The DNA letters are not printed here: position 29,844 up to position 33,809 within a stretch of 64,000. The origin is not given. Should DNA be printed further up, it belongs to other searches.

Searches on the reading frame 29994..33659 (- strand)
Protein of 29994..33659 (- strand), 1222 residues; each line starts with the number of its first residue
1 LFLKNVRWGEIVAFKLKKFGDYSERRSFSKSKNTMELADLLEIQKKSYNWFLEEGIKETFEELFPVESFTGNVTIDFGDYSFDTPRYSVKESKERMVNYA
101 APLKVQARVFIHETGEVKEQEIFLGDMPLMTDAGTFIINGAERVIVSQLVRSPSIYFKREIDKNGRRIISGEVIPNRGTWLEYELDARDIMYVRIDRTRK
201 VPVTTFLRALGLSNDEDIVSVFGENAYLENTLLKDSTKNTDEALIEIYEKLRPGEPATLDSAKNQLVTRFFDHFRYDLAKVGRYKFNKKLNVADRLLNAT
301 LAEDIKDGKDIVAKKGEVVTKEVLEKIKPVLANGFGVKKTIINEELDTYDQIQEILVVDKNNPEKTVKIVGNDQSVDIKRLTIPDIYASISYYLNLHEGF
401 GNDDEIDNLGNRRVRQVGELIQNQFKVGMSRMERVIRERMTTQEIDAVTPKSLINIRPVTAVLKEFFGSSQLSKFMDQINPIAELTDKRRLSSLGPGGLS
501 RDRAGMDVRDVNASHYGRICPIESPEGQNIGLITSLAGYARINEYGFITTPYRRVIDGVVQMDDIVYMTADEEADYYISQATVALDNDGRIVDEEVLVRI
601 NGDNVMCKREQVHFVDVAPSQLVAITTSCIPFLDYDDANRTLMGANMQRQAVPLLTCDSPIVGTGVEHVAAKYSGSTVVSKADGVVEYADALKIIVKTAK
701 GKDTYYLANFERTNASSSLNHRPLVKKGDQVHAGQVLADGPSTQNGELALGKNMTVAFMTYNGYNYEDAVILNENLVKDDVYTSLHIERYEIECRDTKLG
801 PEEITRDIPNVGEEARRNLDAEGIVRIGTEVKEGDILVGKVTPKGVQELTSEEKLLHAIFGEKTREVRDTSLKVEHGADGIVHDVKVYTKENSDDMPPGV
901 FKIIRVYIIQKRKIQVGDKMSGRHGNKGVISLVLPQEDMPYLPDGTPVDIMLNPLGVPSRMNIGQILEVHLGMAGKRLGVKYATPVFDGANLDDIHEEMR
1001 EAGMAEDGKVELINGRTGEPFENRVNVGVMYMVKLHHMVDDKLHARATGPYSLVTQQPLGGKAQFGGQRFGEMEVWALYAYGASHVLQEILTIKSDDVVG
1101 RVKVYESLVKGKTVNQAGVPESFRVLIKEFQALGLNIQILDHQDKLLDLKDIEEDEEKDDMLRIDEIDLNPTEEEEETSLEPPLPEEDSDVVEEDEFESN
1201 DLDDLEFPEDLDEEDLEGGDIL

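Call 100: search_solved_structures(query=window:29994-33659:-, max_evalue=1e-100)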
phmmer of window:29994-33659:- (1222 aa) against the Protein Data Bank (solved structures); distinct sequences matched with E-value up to 1e-100: 49.
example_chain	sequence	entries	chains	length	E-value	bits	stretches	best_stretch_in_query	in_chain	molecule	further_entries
6wvj_C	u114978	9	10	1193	0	1612.2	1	15-1179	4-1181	DNA-directed RNA polymerase subunit beta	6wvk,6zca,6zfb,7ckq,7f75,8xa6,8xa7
8x6f_C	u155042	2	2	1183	0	1582.8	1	15-1175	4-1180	DNA-directed RNA polymerase subunit beta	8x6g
8i23_C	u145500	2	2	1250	0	1512.3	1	24-1217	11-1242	DNA-directed RNA polymerase subunit beta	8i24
7l7b_C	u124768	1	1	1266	0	1466.7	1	24-1209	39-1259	DNA-directed RNA polymerase subunit beta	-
8gzg_C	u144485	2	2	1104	0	1273.7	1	379-1159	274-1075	DNA-directed RNA polymerase subunit beta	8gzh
8dy7_C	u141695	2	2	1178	0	1256.5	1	371-977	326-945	DNA-directed RNA polymerase subunit beta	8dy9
7vpd_C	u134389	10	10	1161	0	1255.4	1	371-977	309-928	DNA-directed RNA polymerase subunit beta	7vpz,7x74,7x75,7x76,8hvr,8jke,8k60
8h3v_A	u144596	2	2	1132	0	1248.4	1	378-1143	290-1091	DNA-directed RNA polymerase subunit beta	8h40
8syi_C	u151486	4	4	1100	0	1247.8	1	378-1166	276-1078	DNA-directed RNA polymerase subunit beta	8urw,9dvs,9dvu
5vi5_C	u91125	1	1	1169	0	1244.6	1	379-1156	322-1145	DNA-directed RNA polymerase subunit beta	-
5tw1_C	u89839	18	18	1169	0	1244.5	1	379-1156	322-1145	DNA-directed RNA polymerase subunit beta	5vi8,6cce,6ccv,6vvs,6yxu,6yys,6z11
6eyd_C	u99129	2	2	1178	0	1244.4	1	379-977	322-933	DNA-directed RNA polymerase subunit beta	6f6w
6dcf_C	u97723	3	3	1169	0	1241.8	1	379-1156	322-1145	DNA-directed RNA polymerase subunit beta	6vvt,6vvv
6c04_C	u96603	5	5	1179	0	1241.6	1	379-975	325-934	DNA-directed RNA polymerase subunit beta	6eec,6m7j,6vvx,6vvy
6bzo_C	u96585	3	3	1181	0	1241.6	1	379-975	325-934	DNA-directed RNA polymerase subunit beta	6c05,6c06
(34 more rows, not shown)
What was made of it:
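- Tried and rejected: RpoB is closest to B. subtilis and S. aureus rather than C. difficile (call 100).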
